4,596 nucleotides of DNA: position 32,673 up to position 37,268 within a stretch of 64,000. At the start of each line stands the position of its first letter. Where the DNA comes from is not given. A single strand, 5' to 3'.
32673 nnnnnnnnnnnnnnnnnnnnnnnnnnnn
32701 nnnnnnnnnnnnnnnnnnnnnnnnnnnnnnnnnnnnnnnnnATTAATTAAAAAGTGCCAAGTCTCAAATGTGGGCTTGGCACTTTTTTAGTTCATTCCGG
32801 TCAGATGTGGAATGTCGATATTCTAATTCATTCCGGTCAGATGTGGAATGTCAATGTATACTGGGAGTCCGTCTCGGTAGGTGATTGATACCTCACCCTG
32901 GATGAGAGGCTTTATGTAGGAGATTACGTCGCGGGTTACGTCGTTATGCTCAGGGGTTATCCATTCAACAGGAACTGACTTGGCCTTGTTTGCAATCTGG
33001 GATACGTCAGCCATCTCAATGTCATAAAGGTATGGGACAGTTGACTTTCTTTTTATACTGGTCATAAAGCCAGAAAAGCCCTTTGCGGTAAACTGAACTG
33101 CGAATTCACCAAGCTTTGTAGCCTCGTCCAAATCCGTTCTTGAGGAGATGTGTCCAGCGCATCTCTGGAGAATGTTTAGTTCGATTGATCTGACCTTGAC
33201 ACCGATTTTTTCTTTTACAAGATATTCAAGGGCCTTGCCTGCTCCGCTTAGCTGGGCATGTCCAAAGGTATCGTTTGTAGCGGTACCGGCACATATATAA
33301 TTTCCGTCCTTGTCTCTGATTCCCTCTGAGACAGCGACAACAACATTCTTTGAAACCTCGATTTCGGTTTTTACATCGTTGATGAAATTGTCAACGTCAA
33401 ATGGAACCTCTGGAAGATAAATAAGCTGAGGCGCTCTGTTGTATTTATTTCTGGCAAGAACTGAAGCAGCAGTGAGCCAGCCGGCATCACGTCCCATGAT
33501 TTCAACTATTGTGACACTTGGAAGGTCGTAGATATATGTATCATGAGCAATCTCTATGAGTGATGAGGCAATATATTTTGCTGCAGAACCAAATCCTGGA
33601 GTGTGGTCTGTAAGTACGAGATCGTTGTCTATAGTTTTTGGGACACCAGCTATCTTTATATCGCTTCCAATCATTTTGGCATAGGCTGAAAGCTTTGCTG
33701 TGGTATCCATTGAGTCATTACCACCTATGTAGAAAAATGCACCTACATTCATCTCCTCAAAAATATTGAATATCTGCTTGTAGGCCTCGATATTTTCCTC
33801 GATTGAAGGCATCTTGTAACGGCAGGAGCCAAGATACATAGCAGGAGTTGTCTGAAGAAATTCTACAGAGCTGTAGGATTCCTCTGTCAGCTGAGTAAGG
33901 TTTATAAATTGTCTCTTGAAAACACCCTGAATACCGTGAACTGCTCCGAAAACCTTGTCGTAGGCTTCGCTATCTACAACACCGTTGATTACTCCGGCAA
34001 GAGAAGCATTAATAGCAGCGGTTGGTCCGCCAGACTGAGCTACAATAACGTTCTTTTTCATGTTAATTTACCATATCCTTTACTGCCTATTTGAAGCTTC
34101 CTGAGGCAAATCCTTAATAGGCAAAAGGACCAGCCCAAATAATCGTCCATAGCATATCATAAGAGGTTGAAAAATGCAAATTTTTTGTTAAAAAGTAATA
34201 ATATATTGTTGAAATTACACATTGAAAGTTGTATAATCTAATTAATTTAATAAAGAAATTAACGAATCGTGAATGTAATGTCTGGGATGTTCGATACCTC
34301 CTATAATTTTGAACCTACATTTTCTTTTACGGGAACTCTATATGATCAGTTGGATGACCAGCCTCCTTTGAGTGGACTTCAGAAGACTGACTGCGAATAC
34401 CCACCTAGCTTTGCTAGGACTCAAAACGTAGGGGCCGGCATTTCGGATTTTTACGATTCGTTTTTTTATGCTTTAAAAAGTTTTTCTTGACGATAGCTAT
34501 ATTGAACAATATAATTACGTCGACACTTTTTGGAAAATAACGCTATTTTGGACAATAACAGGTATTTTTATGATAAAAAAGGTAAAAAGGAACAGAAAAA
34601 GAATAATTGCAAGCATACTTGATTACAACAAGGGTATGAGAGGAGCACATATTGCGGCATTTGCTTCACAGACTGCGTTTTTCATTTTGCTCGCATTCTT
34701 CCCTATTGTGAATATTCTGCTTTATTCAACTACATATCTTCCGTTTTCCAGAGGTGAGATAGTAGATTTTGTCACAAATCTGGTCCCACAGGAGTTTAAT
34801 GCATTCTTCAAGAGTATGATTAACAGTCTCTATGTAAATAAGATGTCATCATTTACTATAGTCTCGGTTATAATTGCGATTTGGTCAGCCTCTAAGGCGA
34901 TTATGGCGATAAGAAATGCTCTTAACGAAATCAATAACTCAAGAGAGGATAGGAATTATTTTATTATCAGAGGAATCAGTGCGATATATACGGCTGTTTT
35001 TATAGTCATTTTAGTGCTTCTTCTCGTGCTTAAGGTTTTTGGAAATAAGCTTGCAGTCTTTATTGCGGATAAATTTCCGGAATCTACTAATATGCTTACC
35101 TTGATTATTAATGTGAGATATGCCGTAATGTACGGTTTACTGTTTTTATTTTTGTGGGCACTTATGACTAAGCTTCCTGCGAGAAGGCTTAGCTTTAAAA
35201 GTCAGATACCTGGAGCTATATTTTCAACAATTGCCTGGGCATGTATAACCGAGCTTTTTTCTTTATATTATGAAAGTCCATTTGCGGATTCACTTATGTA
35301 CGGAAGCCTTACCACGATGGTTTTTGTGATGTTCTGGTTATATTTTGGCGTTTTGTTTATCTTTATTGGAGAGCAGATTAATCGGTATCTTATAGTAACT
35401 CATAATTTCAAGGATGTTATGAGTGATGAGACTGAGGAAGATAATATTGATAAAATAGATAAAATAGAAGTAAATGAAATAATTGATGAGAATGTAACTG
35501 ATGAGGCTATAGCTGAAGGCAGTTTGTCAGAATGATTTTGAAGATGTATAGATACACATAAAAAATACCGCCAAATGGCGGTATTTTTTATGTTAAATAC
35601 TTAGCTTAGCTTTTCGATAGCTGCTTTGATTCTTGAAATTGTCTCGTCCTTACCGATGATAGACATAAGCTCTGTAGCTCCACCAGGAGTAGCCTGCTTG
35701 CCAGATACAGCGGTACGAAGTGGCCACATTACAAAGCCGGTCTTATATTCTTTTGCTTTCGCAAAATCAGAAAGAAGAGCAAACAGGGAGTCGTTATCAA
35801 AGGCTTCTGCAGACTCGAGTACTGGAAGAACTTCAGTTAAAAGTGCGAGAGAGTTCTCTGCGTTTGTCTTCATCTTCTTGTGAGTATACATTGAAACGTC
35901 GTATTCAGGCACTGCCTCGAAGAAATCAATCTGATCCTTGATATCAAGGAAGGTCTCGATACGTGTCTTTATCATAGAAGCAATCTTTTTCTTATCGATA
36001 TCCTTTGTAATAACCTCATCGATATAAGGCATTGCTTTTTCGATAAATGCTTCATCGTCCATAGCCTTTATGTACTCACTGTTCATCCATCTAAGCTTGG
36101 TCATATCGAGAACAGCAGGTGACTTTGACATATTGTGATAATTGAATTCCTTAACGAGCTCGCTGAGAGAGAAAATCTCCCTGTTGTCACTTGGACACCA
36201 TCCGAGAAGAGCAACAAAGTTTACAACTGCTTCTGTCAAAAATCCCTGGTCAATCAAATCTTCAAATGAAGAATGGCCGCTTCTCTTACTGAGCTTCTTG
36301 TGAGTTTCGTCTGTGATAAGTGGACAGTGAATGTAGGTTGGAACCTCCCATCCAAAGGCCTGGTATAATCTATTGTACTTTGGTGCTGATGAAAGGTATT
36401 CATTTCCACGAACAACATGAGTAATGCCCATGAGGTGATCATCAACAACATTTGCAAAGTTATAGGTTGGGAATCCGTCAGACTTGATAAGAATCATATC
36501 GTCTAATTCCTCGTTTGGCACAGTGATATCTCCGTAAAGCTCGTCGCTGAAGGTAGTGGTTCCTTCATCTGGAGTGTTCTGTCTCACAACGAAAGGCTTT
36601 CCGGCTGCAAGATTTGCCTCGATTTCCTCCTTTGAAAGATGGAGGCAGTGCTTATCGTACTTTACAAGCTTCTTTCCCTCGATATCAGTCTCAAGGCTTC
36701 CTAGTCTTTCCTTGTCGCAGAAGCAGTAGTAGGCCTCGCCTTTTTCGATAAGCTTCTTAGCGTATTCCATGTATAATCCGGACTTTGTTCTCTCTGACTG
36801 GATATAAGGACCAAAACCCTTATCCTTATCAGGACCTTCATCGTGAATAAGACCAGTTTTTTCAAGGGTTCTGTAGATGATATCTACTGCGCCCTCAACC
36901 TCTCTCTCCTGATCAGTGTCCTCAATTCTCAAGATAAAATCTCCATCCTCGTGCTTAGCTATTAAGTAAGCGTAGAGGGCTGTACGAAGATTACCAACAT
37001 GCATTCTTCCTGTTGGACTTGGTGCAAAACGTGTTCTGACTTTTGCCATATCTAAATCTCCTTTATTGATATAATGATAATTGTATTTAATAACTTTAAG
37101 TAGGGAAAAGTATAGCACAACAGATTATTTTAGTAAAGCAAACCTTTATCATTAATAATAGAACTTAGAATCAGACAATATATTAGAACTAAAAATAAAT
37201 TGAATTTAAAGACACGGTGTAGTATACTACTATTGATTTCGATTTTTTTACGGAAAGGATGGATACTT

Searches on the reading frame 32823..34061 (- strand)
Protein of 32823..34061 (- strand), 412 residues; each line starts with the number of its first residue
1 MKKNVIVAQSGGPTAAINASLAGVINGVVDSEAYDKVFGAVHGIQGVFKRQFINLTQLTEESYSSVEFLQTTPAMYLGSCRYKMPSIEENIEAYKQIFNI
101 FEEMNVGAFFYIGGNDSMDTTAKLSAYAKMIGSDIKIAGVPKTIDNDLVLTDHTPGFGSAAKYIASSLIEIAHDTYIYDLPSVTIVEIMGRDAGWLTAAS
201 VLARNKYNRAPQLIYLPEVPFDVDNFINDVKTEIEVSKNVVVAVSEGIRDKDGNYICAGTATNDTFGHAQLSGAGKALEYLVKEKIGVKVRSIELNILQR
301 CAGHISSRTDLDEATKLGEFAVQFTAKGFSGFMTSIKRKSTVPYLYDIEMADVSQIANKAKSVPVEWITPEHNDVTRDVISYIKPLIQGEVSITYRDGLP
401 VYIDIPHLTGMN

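Call 42: search_protein_families(library=pfam, proteins=[window:32823-34061:-], max_evalue=0.00001)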
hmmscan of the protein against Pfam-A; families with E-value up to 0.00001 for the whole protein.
window:32823-34061:- (412 aa): 1 family
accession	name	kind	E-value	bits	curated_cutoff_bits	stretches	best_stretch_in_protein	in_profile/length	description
PF00365.25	PFK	-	3.7e-55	187.7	30.9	1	4-323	1-275/277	Phosphofructokinase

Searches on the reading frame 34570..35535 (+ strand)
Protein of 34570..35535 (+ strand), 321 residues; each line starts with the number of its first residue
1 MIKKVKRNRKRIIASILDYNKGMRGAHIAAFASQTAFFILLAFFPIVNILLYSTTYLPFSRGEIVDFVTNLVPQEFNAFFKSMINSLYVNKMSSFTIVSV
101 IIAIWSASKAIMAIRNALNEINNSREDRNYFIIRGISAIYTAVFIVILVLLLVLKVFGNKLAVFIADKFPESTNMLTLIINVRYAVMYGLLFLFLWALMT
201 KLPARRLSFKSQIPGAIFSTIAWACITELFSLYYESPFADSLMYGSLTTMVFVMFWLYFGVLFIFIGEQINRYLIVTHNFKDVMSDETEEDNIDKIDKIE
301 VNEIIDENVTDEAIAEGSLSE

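Call 42: search_protein_families(library=pfam, proteins=[window:34570-35535:+], max_evalue=0.00001)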
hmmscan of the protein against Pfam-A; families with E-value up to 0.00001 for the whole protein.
window:34570-35535:+ (321 aa): 1 family
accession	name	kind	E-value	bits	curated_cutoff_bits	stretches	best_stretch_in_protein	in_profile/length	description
PF03631.20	Virul_fac_BrkB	-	6.3e-39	134.6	33.7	1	27-273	4-254/259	Virulence factor BrkB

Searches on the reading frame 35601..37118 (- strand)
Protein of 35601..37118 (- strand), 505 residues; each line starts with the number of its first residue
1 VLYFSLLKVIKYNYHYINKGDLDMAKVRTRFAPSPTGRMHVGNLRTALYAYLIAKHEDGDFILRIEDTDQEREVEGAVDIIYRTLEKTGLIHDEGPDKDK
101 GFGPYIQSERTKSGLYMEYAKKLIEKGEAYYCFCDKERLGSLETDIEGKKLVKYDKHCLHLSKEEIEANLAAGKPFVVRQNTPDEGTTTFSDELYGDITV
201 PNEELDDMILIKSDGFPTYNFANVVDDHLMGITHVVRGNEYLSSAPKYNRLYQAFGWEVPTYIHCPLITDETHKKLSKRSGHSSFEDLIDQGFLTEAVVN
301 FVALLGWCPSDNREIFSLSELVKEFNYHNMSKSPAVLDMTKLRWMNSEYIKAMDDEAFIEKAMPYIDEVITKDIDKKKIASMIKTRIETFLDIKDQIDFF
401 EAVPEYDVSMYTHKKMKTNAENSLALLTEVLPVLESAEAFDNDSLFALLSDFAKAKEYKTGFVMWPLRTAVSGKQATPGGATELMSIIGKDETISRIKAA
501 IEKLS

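Call 42: search_protein_families(library=pfam, proteins=[window:35601-37118:-], max_evalue=0.00001)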
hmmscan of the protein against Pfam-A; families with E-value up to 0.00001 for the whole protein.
window:35601-37118:- (505 aa): 2 families
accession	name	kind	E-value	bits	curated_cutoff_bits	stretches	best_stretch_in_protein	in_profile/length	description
PF00749.27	tRNA-synt_1c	-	1.2e-97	327.1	23.4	1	26-344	1-314/314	tRNA synthetases class I (E and Q), catalytic domain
PF19269.4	Anticodon_2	-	7.6e-46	156.5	23.6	1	358-501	2-141/141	Anticodon binding domain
